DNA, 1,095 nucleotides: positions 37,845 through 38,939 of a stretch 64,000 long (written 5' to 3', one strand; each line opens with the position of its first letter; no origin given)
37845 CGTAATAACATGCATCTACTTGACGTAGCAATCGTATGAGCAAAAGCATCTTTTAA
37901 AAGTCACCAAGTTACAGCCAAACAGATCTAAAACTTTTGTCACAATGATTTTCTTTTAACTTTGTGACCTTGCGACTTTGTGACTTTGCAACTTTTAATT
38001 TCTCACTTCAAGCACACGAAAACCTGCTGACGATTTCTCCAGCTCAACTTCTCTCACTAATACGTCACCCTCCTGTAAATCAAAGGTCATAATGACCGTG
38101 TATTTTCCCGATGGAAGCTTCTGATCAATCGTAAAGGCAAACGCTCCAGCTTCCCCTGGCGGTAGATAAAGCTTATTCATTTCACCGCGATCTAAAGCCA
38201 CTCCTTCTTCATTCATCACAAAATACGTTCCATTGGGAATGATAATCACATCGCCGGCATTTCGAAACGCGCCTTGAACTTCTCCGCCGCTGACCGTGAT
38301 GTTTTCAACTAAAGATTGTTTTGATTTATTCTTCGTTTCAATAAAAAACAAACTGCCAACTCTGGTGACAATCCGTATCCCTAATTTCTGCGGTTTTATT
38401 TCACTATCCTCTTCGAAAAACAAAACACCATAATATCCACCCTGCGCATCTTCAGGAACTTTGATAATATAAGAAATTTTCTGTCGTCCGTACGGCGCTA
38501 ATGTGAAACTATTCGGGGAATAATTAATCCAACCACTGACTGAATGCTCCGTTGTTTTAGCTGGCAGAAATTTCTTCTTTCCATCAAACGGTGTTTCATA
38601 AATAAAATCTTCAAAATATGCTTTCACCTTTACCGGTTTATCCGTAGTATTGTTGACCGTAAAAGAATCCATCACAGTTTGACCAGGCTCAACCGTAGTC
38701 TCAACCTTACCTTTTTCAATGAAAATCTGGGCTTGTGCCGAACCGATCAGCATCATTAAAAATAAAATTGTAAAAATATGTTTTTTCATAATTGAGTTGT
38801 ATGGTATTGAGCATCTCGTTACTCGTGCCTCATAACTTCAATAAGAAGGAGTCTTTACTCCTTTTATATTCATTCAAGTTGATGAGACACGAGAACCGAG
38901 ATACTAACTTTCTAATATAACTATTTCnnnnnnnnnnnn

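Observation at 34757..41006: Four-gene surface-fibre locus: SCPU-like subunits, Ig-like chaperone candidate and a non-canonical 1032-aa outer-membrane component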

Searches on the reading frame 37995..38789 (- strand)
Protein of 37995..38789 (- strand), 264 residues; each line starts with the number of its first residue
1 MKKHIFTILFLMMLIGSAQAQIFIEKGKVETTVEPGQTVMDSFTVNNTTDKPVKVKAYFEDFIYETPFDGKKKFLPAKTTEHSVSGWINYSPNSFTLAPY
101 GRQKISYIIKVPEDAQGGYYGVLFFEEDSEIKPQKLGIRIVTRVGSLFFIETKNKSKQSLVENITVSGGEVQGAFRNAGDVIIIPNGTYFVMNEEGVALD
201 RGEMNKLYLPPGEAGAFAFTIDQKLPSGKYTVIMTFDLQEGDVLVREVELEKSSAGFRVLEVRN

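Call 3: search_protein_families(library=pfam, proteins=[window:37995-38789:-], max_evalue=1)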
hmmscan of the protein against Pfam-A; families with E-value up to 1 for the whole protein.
window:37995-38789:- (264 aa): 7 families
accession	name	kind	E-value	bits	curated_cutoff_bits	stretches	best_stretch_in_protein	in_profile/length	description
PF06280.18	fn3_5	-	0.0046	18.1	27.6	1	42-117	13-86/112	Fn3-like domain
PF06030.18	WxLIP_PGBD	-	0.0082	16.6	27.3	1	32-126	22-120/121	WxL Interacting Protein, peptidoglycan binding domain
PF21633.3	MOV-10_Ig-like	-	0.04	14.5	27.4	0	24-59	19-54/126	Helicase MOV-10, Ig-like domain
PF13860.13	FlgD_ig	-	0.042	14.3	27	1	204-235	36-74/79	FlgD Ig-like domain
PF12690.13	BsuPI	-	0.074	13.5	22.9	0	205-237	64-97/101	Intracellular proteinase inhibitor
PF04442.19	CtaG_Cox11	-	0.11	13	25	1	25-59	52-86/148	Cytochrome c oxidase assembly protein CtaG/Cox11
PF16353.11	LacZ_4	-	0.17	12.6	27.3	0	193-240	22-68/87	Beta-galactosidase, domain 4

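Call 4: search_protein_families(library=ncbifam, proteins=[window:37995-38789:-], max_evalue=1)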
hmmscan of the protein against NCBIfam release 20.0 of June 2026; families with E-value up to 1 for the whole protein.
window:37995-38789:- (264 aa): 3 families
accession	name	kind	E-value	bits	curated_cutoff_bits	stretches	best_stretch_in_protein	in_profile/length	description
NF033506.0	PACE-CTERM-PROT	exception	0.0048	15.6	110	1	5-160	7-126/627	putative S-layer protein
NF041740.1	choice_anch_T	equivalog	0.0055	15.9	70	1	16-59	24-66/259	choice-of-anchor T family protein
NF053671.1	bindosome_BasC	exception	0.021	14.7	260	1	161-249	48-136/140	bindosome assembly system protein BasC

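Call 8: search_solved_structures(query=window:37995-38789:-, max_evalue=10)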
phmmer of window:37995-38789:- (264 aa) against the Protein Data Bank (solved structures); distinct sequences matched with E-value up to 10: 3.
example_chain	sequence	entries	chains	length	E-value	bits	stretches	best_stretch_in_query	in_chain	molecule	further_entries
9whc_A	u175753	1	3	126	0.031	16.6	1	130-191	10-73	Nitric oxide synthase 1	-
4hop_B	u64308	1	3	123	0.22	13.9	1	130-191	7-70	Nitric oxide synthase, brain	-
1b8q_A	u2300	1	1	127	0.53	12.6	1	131-190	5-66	PROTEIN (NEURONAL NITRIC OXIDE SYNTHASE)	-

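Call 10: find_homologous_proteins(query=window:37995-38789:-, max_evalue=0.001)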
Query window:37995-38789:- (264 aa): 102 proteins with E <= 0.001 among 691 candidates.
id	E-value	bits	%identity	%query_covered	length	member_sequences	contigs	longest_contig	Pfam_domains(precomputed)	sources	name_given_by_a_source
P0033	8.0e-162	554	100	95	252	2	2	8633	-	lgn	-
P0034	4.5e-139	480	82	100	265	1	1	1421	-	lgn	-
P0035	7.4e-84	299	48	95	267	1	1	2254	-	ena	-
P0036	8.0e-81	289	48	99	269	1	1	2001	-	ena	-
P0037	1.2e-80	288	50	99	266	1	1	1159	-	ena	-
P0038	4.3e-79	283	47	100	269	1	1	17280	-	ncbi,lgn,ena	-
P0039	2.5e-78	281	46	100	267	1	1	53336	-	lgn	-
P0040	3.4e-78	280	48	97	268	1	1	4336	-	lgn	-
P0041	5.1e-78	280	48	98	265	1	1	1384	-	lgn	-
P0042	7.8e-77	276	48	97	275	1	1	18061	-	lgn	-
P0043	3.0e-76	274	48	95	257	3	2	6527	-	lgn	-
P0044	1.2e-75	272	48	91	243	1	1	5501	-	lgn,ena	-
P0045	9.0e-75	269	46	96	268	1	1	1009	-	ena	-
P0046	5.1e-73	263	46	98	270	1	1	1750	-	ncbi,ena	-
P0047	1.2e-72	262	49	99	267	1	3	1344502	-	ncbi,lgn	-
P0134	1.3e-7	49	28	83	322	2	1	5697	PF06030.19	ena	-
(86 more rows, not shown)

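Call 17: search_protein_families(library=pfam, alignment_id=A1, max_evalue=0.05)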
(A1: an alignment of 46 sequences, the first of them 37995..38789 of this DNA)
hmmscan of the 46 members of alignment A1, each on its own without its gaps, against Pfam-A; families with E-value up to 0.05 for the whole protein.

A. member 1, window:37995-38789:- (264 aa): 4 families
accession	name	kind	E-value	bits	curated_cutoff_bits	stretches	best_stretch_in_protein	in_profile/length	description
PF06280.18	fn3_5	-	0.0046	18.1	27.6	0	42-117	13-86/112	Fn3-like domain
PF06030.18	WxLIP_PGBD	-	0.0082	16.6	27.3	1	32-126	22-120/121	WxL Interacting Protein, peptidoglycan binding domain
PF21633.3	MOV-10_Ig-like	-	0.04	14.5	27.4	0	24-59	19-54/126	Helicase MOV-10, Ig-like domain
PF13860.13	FlgD_ig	-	0.042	14.3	27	0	204-235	36-74/79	FlgD Ig-like domain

B. families by the number of members that match (of 46 scanned): 19 families
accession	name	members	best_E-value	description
PF06280.18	fn3_5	25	6.3e-05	Fn3-like domain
PF06030.18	WxLIP_PGBD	11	1.7e-06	WxL Interacting Protein, peptidoglycan binding domain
PF16353.11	LacZ_4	8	0.00028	Beta-galactosidase, domain 4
PF13492.12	GAF_3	7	0.0066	GAF domain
PF14734.12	DUF4469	5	0.01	Domain of unknown function (DUF4469) with IG-like fold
PF21633.3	MOV-10_Ig-like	4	0.00068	Helicase MOV-10, Ig-like domain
PF11797.14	WxLIP_HBD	4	0.013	WxL Interacting Protein, host binding domain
PF01835.25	MG2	3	0.00039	MG2 domain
PF14289.11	DUF4369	3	0.011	Domain of unknown function (DUF4369)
PF12690.13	BsuPI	2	0.0045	Intracellular proteinase inhibitor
PF15418.12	DUF4625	2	0.012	Domain of unknown function (DUF4625)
PF10029.15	DUF2271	2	0.033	Predicted periplasmic protein (DUF2271)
PF07703.20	A2M_BRD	1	0.0098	Alpha-2-macroglobulin bait region domain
PF11016.13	DUF2854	1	0.021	Protein of unknown function (DUF2854)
PF14352.11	DUF4402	1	0.029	Domain of unknown function (DUF4402)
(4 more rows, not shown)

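Call 18: search_solved_structures(query=A1, max_evalue=10, show_alignments=2)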
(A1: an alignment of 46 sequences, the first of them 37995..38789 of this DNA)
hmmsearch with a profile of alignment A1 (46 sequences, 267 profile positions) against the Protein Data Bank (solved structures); distinct sequences matched with E-value up to 10: 4.
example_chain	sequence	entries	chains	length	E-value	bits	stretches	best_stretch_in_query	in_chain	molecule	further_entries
5dfk_A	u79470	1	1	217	0.044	16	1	93-166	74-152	Probable fimbrial chaperone EcpB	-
6r7e_A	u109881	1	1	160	0.51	12.5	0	116-154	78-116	FimA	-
2afb_A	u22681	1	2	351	0.96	11.6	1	117-148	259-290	2-keto-3-deoxygluconate kinase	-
7lbe_G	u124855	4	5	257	1.4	11.1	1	2-41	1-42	Fab MSL-109 light chain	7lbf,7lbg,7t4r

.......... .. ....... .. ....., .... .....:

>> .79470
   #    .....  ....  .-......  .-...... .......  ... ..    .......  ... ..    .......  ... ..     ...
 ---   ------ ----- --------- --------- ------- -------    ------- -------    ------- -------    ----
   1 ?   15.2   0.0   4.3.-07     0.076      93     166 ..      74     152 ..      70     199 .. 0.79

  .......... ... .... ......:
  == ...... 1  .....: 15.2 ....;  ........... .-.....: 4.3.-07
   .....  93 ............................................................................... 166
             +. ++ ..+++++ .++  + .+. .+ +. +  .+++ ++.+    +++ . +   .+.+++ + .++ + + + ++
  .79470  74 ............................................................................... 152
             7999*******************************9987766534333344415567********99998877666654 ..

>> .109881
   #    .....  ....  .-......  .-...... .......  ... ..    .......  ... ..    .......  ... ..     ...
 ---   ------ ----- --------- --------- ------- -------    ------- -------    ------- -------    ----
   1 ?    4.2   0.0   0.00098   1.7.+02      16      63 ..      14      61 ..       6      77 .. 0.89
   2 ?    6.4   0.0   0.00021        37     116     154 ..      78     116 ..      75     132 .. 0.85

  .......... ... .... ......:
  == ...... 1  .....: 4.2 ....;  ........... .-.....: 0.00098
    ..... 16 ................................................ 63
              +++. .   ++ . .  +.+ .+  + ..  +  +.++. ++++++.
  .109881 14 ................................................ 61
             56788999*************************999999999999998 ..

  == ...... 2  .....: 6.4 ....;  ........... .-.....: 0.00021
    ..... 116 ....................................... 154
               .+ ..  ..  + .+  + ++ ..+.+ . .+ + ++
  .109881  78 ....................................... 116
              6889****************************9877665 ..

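Call 23: find_related_loci(query=A1, collection=genome_contigs, flank=7000)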
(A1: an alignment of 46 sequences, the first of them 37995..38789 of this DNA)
Query A1 (264 aa) in genome_contigs; peptide patterns used: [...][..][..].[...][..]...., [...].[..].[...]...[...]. (x = any residue, [..] = any of these).
145 stretches matched a pattern; 93 encode a relative of the query (tblastn E <= 1e-3); the best 80 are kept; 80 distinct loci.
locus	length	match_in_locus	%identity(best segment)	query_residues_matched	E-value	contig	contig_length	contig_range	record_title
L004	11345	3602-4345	49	18-264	3e-88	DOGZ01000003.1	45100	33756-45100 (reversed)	MAG TPA_asm: Candidatus Omnitrophota bacterium isolate UBA10174 contig_19278, whole genome shotgun sequence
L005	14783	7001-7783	47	5-264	2e-84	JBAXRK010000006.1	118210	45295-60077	MAG: Candidatus Omnitrophota bacterium isolate ELA581 MAG581_6, whole genome shotgun sequence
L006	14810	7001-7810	46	1-264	3e-83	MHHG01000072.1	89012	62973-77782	MAG: Omnitrophica WOR_2 bacterium RIFOXYA2_FULL_38_17 rifoxya2_full_scaffold_87, whole genome shotgun sequence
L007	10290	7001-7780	43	5-264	1e-80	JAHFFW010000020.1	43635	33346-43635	MAG: Candidatus Omnitrophota bacterium isolate nzgw300 NODE_194_length_43636_cov_6.262025, whole genome shotgun sequence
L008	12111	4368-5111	46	18-264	1e-80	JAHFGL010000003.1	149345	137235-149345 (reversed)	MAG: Candidatus Omnitrophota bacterium isolate nzgw314 NODE_156_length_149346_cov_4.797098, whole genome shotgun sequenc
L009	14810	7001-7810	45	1-264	3e-79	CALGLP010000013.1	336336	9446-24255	MAG TPA_asm: uncultured bacterium isolate SRR3330210_bin.157_CONCOCT_v1.1_MAG genome assembly, contig: ERZ724080.29, who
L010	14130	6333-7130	45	1-264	7e-78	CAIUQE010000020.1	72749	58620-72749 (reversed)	MAG: Candidatus Omnitrophica bacterium isolate MJ-2014-D6_bin-075 genome assembly, contig: bin-075:20/49, whole genome s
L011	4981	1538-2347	44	1-264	1e-77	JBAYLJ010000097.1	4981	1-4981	MAG: Candidatus Omnitrophota bacterium isolate SO_2016_LW1_10 scaffold28526_LW64-88_2016, whole genome shotgun sequence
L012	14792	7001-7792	46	2-264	1e-77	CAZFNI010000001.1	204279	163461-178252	MAG TPA_asm: uncultured Planctomycetales bacterium isolate SRP342105_co1_465 genome assembly, contig: NODE_59_length_204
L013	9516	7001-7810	44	1-264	6e-77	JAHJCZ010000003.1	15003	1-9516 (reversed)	MAG: Candidatus Omnitrophota bacterium isolate Modern_marine.mb.324 Modern_marine.mb.324_k141_39663, whole genome shotgu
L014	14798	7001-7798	44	1-263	5e-77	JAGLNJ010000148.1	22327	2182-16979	MAG: Candidatus Omnitrophota bacterium isolate RS_6_36 ROV157_6.bin.36.fa_148, whole genome shotgun sequence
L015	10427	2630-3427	45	1-264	7e-77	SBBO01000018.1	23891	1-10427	MAG: Planctomycetales bacterium isolate Bin_37_8 Hy_contig35090, whole genome shotgun sequence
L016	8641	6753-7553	45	1-264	3e-76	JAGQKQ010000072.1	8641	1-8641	MAG: Candidatus Omnitrophota bacterium isolate HKST-UBA08 NODE_72_length_8641_cov_2.855908, whole genome shotgun sequenc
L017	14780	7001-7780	44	2-261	1e-76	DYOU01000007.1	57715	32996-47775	MAG TPA_asm: Candidatus Elulimicrobium sp. isolate SulCav_GS09_5_2_46_18 SulCav_GS09_5_539_length_57715_cov_10_156382, w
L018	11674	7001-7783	43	6-264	1e-75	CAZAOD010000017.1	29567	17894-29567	MAG TPA_asm: uncultured Planctomycetales bacterium isolate binchicken_co173_225 genome assembly, contig: NODE_5366_lengt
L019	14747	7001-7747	43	18-264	3e-75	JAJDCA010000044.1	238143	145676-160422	MAG: Candidatus Omnitrophota bacterium isolate OFTM38 OFTM38_43, whole genome shotgun sequence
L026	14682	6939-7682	42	18-264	4e-73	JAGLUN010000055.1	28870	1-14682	MAG: Candidatus Omnitrophota bacterium isolate RS_11_35 ZL20.bin.35.fa_55, whole genome shotgun sequence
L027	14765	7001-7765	45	1-256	5e-73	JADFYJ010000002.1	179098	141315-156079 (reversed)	MAG: Candidatus Omnitrophota bacterium isolate nDJH6bin5 nDJH6_bin5_NODE_2_length_179098_cov_10.056110, whole genome sho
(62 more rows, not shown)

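Call 63: search_protein_representatives(alignment_id=A1)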
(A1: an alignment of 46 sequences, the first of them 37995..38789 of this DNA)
Query: 46 sequences, 267 profile positions. Proteins with E-value up to 0.001 (for the whole library): 11840; up to 1e-10: 4603; up to 1e-30: 270. The best 150 are listed.
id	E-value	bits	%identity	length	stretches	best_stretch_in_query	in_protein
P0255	1.6e-98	345.3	-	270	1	3-267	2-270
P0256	3.1e-96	337.8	-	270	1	4-265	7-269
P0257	3.5e-95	334.4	-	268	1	1-265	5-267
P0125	8.3e-95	333.2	-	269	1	2-266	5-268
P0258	1.7e-93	328.9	-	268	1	4-267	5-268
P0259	1.8e-92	325.5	-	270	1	5-267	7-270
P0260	1.9e-92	325.4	-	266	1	7-263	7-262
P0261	4.2e-92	324.3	-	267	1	2-267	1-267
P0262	7.2e-92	323.5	-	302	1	5-267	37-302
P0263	3.6e-89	314.7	-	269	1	2-267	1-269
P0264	1.1e-88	313.1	-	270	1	2-266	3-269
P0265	4.7e-88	311.0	-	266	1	3-267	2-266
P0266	1.6e-87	309.3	-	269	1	2-266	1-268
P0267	5.2e-87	307.6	-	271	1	2-267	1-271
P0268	3.6e-86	304.9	-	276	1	8-266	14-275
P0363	6.6e-54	199.0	-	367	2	8-261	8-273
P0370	2.2e-52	194.1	-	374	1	4-257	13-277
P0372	1.3e-51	191.5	-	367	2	5-260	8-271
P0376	1.0e-50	188.6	-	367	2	2-248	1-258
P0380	1.3e-49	184.9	-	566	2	24-255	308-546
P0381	2.1e-48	181.0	-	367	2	11-257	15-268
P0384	1.2e-47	178.5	-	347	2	23-261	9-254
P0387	3.0e-47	177.2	-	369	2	5-256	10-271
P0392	1.8e-46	174.6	-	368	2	9-253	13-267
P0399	7.5e-45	169.4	-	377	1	6-255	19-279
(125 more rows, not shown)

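Call 64: search_protein_families(library=pfam, proteins=[P0363, P0372, P0376, P0381, P0387, P0392, P0399, P0370, P0384, P0380], max_evalue=0.01)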
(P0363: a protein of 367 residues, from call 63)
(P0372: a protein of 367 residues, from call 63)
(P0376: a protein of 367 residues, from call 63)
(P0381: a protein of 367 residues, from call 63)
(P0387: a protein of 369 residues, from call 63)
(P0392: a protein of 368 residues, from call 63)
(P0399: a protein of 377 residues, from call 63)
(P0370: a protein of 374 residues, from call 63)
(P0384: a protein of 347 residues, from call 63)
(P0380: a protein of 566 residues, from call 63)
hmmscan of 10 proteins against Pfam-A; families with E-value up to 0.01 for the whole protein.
P0363 (367 aa): 3 families
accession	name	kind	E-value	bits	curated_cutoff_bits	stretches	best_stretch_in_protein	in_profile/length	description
PF11797.14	WxLIP_HBD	-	6.2e-05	23.4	28.9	1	284-366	43-128/138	WxL Interacting Protein, host binding domain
PF06030.18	WxLIP_PGBD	-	0.00057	20.4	27.3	1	39-123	23-112/121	WxL Interacting Protein, peptidoglycan binding domain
PF07705.17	CARDB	-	0.0032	18.1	22.7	0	175-253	13-86/101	CARDB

P0372 (367 aa): 6 families
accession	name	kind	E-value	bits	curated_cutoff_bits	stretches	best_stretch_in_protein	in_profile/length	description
PF16116.10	DUF4832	-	7e-09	36.2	29.2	0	168-259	110-208/216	Domain of unknown function (DUF4832)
PF06030.18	WxLIP_PGBD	-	1.1e-06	29.2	27.3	1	34-121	19-112/121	WxL Interacting Protein, peptidoglycan binding domain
PF07705.17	CARDB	-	3.8e-06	27.5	22.7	1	169-251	9-86/101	CARDB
PF11611.13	DUF4352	-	0.0017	19.1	25.9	0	175-211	32-69/122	Domain of unknown function (DUF4352)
PF22067.2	Cep192_D3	-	0.0057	17.2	27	0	84-115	39-70/99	Cep192 domain 3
PF11797.14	WxLIP_HBD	-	0.0059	17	28.9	0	264-366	24-128/138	WxL Interacting Protein, host binding domain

P0376 (367 aa): 2 families
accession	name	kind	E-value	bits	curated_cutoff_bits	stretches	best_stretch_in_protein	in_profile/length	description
PF07705.17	CARDB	-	0.00013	22.5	22.7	1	168-250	8-85/101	CARDB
PF06030.18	WxLIP_PGBD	-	0.00076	19.9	27.3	0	35-125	20-116/121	WxL Interacting Protein, peptidoglycan binding domain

P0381 (367 aa): 2 families
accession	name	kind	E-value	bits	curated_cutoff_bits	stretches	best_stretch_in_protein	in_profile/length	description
PF06280.18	fn3_5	-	0.00068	20.8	27.6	1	37-122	14-86/112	Fn3-like domain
PF11797.14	WxLIP_HBD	-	0.0097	16.3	28.9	0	207-267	70-130/138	WxL Interacting Protein, host binding domain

P0387 (369 aa): 2 families
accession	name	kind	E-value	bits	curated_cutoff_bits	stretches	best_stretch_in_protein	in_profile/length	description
PF16116.10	DUF4832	-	3e-05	24.3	29.2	0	178-257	118-202/216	Domain of unknown function (DUF4832)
PF14734.12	DUF4469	-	0.0026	18.1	22.6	0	304-360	37-93/101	Domain of unknown function (DUF4469) with IG-like fold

P0392 (368 aa): 0 families

P0399 (377 aa): 0 families

P0370 (374 aa): 3 families
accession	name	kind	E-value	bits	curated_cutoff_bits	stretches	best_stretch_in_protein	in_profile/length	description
PF06030.18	WxLIP_PGBD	-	0.00046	20.7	27.3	0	43-71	20-48/121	WxL Interacting Protein, peptidoglycan binding domain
PF06280.18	fn3_5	-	0.00058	21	27.6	0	51-129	9-85/112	Fn3-like domain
PF00932.25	LTD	-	0.0087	16.9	34.3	0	196-257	26-69/109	Lamin Tail Domain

P0384 (347 aa): 1 family
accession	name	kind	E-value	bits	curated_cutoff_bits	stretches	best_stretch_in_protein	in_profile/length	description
PF07705.17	CARDB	-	2.2e-05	25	22.7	1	154-237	11-89/101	CARDB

P0380 (566 aa): 5 families
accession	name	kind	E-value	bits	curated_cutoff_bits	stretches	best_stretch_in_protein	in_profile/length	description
PF06030.18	WxLIP_PGBD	-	1e-08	35.7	27.3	1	37-131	20-119/121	WxL Interacting Protein, peptidoglycan binding domain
PF11797.14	WxLIP_HBD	-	8e-05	23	28.9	0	187-290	35-134/138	WxL Interacting Protein, host binding domain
PF21310.3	OCRL-like_ASH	-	0.0004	20.9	27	0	363-395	40-72/109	Inositol polyphosphate 5-phosphatase OCRL-like, ASH domain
PF10633.15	NPCBM_assoc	-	0.0012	19.5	24.4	0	377-404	43-69/78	NPCBM-associated, NEW3 domain of alpha-galactosidase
PF06280.18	fn3_5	-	0.0049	18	27.6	0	66-122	31-85/112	Fn3-like domain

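Call 65: find_encoding_contigs(protein=P0134, flank=6000, max_places=3)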
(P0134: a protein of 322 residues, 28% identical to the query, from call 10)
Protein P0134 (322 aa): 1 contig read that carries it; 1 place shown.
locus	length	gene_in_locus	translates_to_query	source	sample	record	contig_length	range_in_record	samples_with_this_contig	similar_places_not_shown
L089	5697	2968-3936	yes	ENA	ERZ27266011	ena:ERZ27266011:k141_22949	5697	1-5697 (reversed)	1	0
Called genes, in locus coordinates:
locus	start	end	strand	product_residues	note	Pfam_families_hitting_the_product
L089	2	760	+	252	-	?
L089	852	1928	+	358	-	-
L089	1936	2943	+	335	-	-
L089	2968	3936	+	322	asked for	PF06030:WxLIP_PGBD (weak)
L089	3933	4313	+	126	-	-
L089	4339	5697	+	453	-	?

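Call 89: find_encoding_contigs(protein=P0372, flank=7000, max_places=2)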
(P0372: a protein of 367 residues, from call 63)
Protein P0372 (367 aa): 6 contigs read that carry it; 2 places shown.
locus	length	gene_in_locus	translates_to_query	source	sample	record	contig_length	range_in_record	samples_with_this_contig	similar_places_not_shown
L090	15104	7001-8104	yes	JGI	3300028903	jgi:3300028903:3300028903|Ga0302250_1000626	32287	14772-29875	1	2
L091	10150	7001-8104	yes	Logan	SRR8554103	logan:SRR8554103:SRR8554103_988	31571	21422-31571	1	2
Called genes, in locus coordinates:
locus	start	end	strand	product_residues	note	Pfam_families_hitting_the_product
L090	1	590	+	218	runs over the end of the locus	-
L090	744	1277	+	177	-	-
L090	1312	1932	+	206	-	-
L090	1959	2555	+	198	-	-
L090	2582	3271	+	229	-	-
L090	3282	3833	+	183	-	-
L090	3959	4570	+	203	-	-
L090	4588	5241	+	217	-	-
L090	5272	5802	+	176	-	-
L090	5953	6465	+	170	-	-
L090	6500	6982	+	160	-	-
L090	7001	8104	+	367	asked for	PF06030:WxLIP_PGBD (faint), PF07705:CARDB (faint), PF16116:DUF4832 (faint)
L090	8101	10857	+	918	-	PF13715:CarbopepD_reg_2 (faint), PF22904:NOMO1-like_2nd (faint), PF17210:SdrD_B, PF13620:CarboxypepD_reg (weak), PF17210:SdrD_B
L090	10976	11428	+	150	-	PF02681:DUF212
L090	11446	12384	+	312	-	PF01476:LysM, PF03734:YkuD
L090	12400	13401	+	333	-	PF03255:ACCA, PF01039:Carboxyl_trans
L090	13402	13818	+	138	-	PF13581:HATPase_c_2, PF02518:HATPase_c (weak)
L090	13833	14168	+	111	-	PF01740:STAS, PF13466:STAS_2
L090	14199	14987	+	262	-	PF02405:MlaE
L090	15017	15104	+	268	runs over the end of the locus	PF00005:ABC_tran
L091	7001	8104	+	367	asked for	PF06030:WxLIP_PGBD (faint), PF07705:CARDB (faint), PF16116:DUF4832 (faint)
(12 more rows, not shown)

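Call 90: find_encoding_contigs(protein=P0380, flank=7000, max_places=2)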
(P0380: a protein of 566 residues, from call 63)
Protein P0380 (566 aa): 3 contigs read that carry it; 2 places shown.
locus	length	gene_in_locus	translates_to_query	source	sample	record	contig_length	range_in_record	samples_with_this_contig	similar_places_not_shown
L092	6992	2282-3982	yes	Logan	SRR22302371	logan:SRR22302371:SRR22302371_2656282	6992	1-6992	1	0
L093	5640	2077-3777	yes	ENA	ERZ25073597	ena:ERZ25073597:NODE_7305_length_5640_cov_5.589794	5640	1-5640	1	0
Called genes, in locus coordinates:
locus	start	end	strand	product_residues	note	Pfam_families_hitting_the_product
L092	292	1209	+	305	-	-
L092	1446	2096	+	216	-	-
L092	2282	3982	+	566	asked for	PF06030:WxLIP_PGBD (faint)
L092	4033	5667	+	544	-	PF00263:Secretin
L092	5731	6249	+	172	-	-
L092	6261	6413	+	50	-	-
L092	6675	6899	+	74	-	PF15731:MqsA_antitoxin (weak)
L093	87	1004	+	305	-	-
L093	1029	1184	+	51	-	-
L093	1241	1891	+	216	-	-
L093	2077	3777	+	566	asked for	PF06030:WxLIP_PGBD (faint)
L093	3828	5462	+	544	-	PF00263:Secretin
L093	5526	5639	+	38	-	?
